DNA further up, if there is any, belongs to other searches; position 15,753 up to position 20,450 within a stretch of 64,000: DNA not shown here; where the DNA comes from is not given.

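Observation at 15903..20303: One 1466-aa polypeptide fuses an ABC-2 permease, DppB-like and DppC-like permeases, an extra TM helix and a PA/M28-like ectodomain with substituted metal ligands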

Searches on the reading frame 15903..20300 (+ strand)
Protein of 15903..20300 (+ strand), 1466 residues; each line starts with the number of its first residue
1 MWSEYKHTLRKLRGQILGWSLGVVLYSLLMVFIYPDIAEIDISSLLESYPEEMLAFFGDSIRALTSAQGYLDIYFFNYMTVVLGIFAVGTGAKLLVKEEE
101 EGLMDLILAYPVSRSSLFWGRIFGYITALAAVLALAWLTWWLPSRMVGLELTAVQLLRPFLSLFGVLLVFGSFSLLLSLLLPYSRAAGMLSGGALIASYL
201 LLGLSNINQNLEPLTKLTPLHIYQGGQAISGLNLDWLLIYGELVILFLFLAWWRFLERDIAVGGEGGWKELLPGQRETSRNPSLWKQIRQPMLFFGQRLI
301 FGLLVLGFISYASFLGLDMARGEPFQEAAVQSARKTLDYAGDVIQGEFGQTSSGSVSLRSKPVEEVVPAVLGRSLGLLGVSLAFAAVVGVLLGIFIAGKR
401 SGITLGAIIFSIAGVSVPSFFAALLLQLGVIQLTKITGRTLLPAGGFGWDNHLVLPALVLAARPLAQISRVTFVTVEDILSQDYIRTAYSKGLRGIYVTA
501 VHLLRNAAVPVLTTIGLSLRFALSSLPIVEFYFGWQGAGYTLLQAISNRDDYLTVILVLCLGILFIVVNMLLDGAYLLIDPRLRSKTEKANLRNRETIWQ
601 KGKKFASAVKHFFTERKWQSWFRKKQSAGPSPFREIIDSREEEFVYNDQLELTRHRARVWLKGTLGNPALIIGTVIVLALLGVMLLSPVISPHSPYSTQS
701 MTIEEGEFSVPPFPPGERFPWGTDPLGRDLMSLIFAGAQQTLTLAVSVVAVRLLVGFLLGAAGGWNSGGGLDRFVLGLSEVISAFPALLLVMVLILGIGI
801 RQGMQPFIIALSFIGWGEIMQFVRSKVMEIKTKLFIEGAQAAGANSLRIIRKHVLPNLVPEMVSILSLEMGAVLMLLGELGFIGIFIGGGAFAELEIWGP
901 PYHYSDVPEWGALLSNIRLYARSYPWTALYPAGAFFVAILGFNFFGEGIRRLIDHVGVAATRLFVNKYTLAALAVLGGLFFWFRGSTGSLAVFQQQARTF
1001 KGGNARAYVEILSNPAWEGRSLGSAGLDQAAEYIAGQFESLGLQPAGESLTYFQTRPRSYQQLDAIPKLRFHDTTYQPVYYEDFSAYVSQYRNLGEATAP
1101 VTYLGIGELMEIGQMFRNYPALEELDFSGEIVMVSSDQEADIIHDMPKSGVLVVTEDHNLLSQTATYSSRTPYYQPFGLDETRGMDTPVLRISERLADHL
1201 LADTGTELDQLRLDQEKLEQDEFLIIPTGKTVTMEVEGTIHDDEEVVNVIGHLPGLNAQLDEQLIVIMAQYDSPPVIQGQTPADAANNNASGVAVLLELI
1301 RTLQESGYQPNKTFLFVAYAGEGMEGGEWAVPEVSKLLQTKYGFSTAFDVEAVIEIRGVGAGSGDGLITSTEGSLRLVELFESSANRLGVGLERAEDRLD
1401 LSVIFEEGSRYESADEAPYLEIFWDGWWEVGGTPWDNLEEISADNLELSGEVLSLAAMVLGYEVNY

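Call 4: search_protein_families(library=pfam, proteins=[window:15903-20300:+], max_evalue=0.01)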
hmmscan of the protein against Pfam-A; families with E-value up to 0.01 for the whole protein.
window:15903-20300:+ (1466 aa): 6 families
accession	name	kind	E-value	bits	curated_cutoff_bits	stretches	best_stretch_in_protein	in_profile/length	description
PF00528.27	BPD_transp_1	-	1e-37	130.1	26.4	2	389-584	1-183/184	Binding-protein-dependent transport system inner membrane component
PF12679.13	ABC2_membrane_2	-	2.8e-16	60.1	27.2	1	9-222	8-237/283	ABC-2 family transporter protein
PF04389.22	Peptidase_M28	-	7.6e-11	42.5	21.3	1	1248-1368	1-104/193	Peptidase family M28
PF01061.29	ABC2_membrane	-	1e-06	28.9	26.9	1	55-204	33-179/211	ABC-2 type transporter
PF12698.13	ABC2_membrane_3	-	2.9e-05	23.8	31.6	1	66-249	156-337/347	ABC-2 family transporter protein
PF12911.12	OppC_N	-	0.0095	16.2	23.9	1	667-700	13-46/53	N-terminal TM domain of oligopeptide transport permease C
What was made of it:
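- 15903..16667 (+): ABC-2 (NosY-like, PF12679) six-helix module, aa 1-255. Pfam ABC2_membrane_2, E 2.8e-16 (call 4).
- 16773..17627 (+): DppB'-like permease, aa 291-575, with EAA coupling motif at aa 484-511 (nt 17352-17435). BPD_transp_1 389-584 (call 4).
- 17898..18782 (+): DppC'-like permease, aa 666-960, with EAA motif at aa 835-861 (nt 18405-18485). OppC_N and BPD_transp_1 (call 4).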

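Call 7: find_homologous_proteins(query=window:15903-20300:+, max_evalue=0.00001)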
Query window:15903-20300:+ (1466 aa): 340 proteins with E <= 0.00001 among 8000 candidates; the best 120 are listed.
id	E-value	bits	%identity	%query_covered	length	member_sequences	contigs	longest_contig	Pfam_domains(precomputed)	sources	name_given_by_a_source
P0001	0.0e+0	3163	97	100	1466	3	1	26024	PF12679.14,PF04389.23,PF01061.30,PF00528.28,PF12698.14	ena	-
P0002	0.0e+0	2193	66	100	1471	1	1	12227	PF12679.14,PF04389.23,PF00528.28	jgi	-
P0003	0.0e+0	2165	65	100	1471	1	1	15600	PF12679.14,PF04389.23,PF00528.28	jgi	jgi:ABC-type dipeptide/oligopeptide/nickel transport system permease component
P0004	0.0e+0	2110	64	100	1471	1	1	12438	PF12679.14,PF04389.23,PF00528.28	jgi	jgi:ABC-type dipeptide/oligopeptide/nickel transport system permease component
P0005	0.0e+0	2109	64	100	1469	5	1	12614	PF12679.14,PF04389.23,PF00528.28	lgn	-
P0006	0.0e+0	2061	63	100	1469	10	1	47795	PF12679.14,PF04389.23,PF00528.28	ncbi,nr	ncbi:MAG TPA: ABC transporter permease subunit [Chloroflexi bacterium]|nr:ABC transporter permease s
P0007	0.0e+0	2054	62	100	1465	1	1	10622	PF04389.23,PF00528.28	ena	-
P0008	0.0e+0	2031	61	100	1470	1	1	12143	PF04389.23,PF00528.28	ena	-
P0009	0.0e+0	2028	62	100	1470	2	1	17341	PF04389.23,PF00528.28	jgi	-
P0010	0.0e+0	2017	61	100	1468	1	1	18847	PF04389.23,PF00528.28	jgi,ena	-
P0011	0.0e+0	2015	61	100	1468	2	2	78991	PF04389.23,PF00528.28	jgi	-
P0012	0.0e+0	2013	61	100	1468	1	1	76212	PF04389.23,PF00528.28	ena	-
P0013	0.0e+0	2011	61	100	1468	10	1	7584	PF04389.23,PF00528.28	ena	-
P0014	0.0e+0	1834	56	100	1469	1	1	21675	PF04389.23,PF00528.28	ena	-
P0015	0.0e+0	1831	58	100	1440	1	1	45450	PF04389.23,PF00528.28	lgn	-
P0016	0.0e+0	1802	66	84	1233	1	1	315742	PF04389.23,PF00528.28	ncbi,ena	-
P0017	0.0e+0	1800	67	81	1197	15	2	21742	PF04389.23,PF00528.28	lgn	-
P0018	0.0e+0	1776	67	81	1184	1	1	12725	PF04389.23,PF00528.28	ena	-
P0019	0.0e+0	1466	64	69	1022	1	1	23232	PF00528.28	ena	-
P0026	0.0e+0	1390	54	81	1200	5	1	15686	PF04389.23,PF00528.28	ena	-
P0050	0.0e+0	1310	53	80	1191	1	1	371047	PF04389.23,PF00528.28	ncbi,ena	-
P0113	0.0e+0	1217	50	81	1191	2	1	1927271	PF04389.23,PF00528.28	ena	-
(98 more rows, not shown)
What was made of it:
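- Fifteen full-length orthologues come from ENA, JGI, NCBI and Logan assemblies (call 7). Fifteen independent assemblies keep the frame (call 7).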

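Call 9: find_encoding_contigs(protein=P0016, flank=10000, max_places=2)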
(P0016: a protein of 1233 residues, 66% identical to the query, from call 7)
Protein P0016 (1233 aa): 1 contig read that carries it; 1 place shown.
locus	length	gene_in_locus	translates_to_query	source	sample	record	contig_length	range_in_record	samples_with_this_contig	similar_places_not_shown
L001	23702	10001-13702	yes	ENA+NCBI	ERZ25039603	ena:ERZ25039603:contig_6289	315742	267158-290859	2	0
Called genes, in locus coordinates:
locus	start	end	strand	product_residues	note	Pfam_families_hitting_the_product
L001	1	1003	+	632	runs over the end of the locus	PF00496:SBP_bac_5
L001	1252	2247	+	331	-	PF00005:ABC_tran, PF13304:AAA_21 (weak), PF08352:oligo_HPY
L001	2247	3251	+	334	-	PF00005:ABC_tran, PF08352:oligo_HPY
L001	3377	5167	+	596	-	PF00496:SBP_bac_5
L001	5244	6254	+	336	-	PF19300:BPD_transp_1_N, PF00528:BPD_transp_1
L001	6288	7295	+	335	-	PF12911:OppC_N, PF00528:BPD_transp_1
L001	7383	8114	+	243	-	-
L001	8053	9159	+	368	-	-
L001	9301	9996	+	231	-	PF12679:ABC2_membrane_2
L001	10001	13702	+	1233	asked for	PF00528:BPD_transp_1, PF04389:Peptidase_M28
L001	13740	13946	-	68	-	-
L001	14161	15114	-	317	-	PF20030:bpMoxR, PF00004:AAA (weak), PF07726:AAA_3, PF07728:AAA_5, PF17863:AAA_lid_2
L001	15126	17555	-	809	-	PF01841:Transglut_core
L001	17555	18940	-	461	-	PF01882:DUF58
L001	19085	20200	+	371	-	PF00072:Response_reg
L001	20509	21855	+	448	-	PF00483:NTP_transferase, PF01128:IspD, PF12804:NTP_transf_3, PF25084:LbH_EIF2B, PF00132:Hexapep (weak), PF25087:GMPPB_C (weak), PF14602:Hexapep_2 (faint), PF00132:Hexapep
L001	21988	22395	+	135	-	PF00383:dCMP_cyt_deam_1, PF08211:dCMP_cyt_deam_2, PF26947:CDL (weak)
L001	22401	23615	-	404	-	PF04087:DUF389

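Call 10: find_encoding_contigs(protein=P0050, flank=10000, max_places=2)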
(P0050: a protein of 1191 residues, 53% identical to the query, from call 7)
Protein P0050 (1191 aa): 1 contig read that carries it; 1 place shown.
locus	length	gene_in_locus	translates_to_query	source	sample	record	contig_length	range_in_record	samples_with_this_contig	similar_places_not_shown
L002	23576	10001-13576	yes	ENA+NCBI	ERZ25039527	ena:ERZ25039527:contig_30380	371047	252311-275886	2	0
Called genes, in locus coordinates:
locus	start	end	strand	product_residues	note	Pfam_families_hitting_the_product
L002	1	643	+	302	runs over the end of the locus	PF16745:RsgA_N, PF03193:RsgA_GTPase, PF01926:MMR_HSR1 (faint)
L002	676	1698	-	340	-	PF02746:MR_MLE_N, PF13378:MR_MLE_C, PF07476:MAAL_C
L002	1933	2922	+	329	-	PF00005:ABC_tran, PF02463:SMC_N (weak), PF13304:AAA_21 (weak), PF08352:oligo_HPY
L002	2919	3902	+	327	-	PF00005:ABC_tran, PF08352:oligo_HPY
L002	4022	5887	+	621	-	PF00496:SBP_bac_5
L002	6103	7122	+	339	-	PF19300:BPD_transp_1_N, PF00528:BPD_transp_1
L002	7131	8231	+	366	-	PF12911:OppC_N, PF00528:BPD_transp_1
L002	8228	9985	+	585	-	-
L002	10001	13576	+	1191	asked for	PF00528:BPD_transp_1, PF04389:Peptidase_M28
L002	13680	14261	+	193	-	PF07638:Sigma70_ECF (faint), PF04542:Sigma70_r2, PF08281:Sigma70_r4_2, PF04545:Sigma70_r4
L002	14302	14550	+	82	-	-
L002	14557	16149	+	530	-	PF00496:SBP_bac_5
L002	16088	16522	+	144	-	-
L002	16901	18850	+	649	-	PF00496:SBP_bac_5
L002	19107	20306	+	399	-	PF00528:BPD_transp_1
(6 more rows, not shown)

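Call 21: search_protein_families(library=ncbifam, proteins=[window:15903-20300:+], max_evalue=0.1)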
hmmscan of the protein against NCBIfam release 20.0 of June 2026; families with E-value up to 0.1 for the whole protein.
window:15903-20300:+ (1466 aa): 27 families (the best 25 are shown)
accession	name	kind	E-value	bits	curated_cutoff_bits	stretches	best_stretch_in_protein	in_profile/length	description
NF045470.1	Opp2B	equivalog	5.6e-44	150.5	350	2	338-584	63-300/300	nickel ABC transporter permease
NF045474.1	Opp2C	equivalog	7.4e-42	143.6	300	1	715-953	16-235/236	nickel transporter permease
TIGR02790.1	nickel_nikC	equivalog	2.2e-39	135.6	358.45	1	673-953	4-257/258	nickel ABC transporter permease subunit NikC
NF045476.1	Opp4C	equivalog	9.1e-39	133.4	350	1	667-954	13-276/278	oligopeptide ABC transporter permease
NF045473.1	Opp1C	equivalog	1.9e-36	125.9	350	1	671-954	8-264/267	nickel/cobalt ABC transporter permease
NF007376.0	PRK09881.1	equivalog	6.3e-35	120.6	434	1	655-954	20-290/298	D,D-dipeptide ABC transporter permease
NF045472.1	Opp4B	equivalog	9.1e-35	120.5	450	3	337-584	67-319/319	oligopeptide ABC transporter permease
NF045471.1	Opp3B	equivalog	3.8e-33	115.2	480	2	335-586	62-305/308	oligopeptide ABC transporter permease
TIGR02789.1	nickel_nikB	equivalog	1.6e-32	113.1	447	2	359-586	86-309/314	nickel ABC transporter permease subunit NikB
NF045469.1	Opp1B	equivalog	2.6e-32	112.6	380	2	338-584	71-307/307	nickel/cobalt ABC transporter permease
NF008161.0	PRK10914.1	equivalog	5.4e-32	111.3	590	3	451-586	203-338/339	dipeptide ABC transporter permease DppB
NF007738.0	PRK10417.1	equivalog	8.5e-32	110.7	335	1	670-955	11-269/277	nickel ABC transporter permease subunit NikC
NF011662.0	PRK15082.1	equivalog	1.9e-30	106.3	484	1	672-954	41-297/303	glutathione ABC transporter permease GsiD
NF011661.0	PRK15081.1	equivalog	5.8e-30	104.8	463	1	336-585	65-305/306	glutathione ABC transporter permease GsiC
NF007677.0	PRK10352.1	equivalog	5.5e-29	101.2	433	1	358-589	85-312/314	nickel ABC transporter permease subunit NikB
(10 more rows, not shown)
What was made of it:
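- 16773..17627 (+): NCBIfam NikB/DppB/Opp2B models (call 21).
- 17898..18782 (+): NikC/DppC/Opp2C models (call 21).
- Checked: NCBIfam gives DppB/NikB-like models on about 336-586 and DppC/NikC-like models on about 667-955 (call 21).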

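Call 22: find_encoding_contigs(protein=P0113, flank=10000, max_places=2)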
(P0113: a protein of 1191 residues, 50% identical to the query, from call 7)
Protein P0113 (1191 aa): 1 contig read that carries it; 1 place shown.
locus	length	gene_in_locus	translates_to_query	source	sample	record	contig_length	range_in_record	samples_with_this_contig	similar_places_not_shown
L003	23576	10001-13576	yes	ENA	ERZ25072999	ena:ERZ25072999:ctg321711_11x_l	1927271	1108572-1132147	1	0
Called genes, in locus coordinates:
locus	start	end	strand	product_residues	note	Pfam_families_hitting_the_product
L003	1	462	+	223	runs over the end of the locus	PF00149:Metallophos (weak), PF12850:Metallophos_2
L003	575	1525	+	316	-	PF14257:DUF4349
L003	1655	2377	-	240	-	PF01476:LysM, PF23473:LysM3_LYK4_5 (faint), PF01476:LysM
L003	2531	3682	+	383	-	PF13439:Glyco_transf_4, PF13579:Glyco_trans_4_4, PF20706:GT4-conflict, PF00534:Glycos_transf_1, PF13692:Glyco_trans_1_4, PF13524:Glyco_trans_1_2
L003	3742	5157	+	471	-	PF13727:CoA_binding_3, PF02397:Bac_transf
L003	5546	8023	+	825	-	PF08487:VIT, PF00092:VWA, PF13768:VWA_3, PF13519:VWA_2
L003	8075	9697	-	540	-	PF01590:GAF, PF13185:GAF_2, PF13492:GAF_3, PF00512:HisKA, PF02518:HATPase_c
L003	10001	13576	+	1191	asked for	PF00528:BPD_transp_1, PF04389:Peptidase_M28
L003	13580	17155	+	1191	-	PF00528:BPD_transp_1, PF04389:Peptidase_M28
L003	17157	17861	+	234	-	PF13442:Cytochrome_CBB3 (faint)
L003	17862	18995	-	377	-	PF11376:DUF3179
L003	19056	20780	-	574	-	-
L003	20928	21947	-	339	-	PF12911:OppC_N, PF00528:BPD_transp_1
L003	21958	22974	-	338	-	PF19300:BPD_transp_1_N, PF00528:BPD_transp_1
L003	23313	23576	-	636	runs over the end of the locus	PF00496:SBP_bac_5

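Call 37: find_encoding_contigs(protein=P0018, flank=8000, max_places=2)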
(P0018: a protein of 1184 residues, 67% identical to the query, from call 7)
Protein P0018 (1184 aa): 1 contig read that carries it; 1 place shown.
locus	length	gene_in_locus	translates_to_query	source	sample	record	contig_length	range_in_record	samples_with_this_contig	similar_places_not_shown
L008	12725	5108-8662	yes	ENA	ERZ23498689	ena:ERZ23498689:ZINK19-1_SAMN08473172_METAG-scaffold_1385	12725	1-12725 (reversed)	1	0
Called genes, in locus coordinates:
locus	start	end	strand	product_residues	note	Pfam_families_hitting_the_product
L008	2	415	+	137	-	?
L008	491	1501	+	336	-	PF19300:BPD_transp_1_N, PF00528:BPD_transp_1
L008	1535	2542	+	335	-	PF12911:OppC_N, PF00528:BPD_transp_1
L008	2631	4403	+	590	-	-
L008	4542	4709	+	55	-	-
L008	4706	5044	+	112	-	-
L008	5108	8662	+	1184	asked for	PF00528:BPD_transp_1, PF04389:Peptidase_M28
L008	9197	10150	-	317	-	PF00493:MCM (faint), PF20030:bpMoxR, PF00004:AAA, PF07726:AAA_3, PF07728:AAA_5, PF17863:AAA_lid_2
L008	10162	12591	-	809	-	PF01841:Transglut_core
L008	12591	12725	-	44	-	?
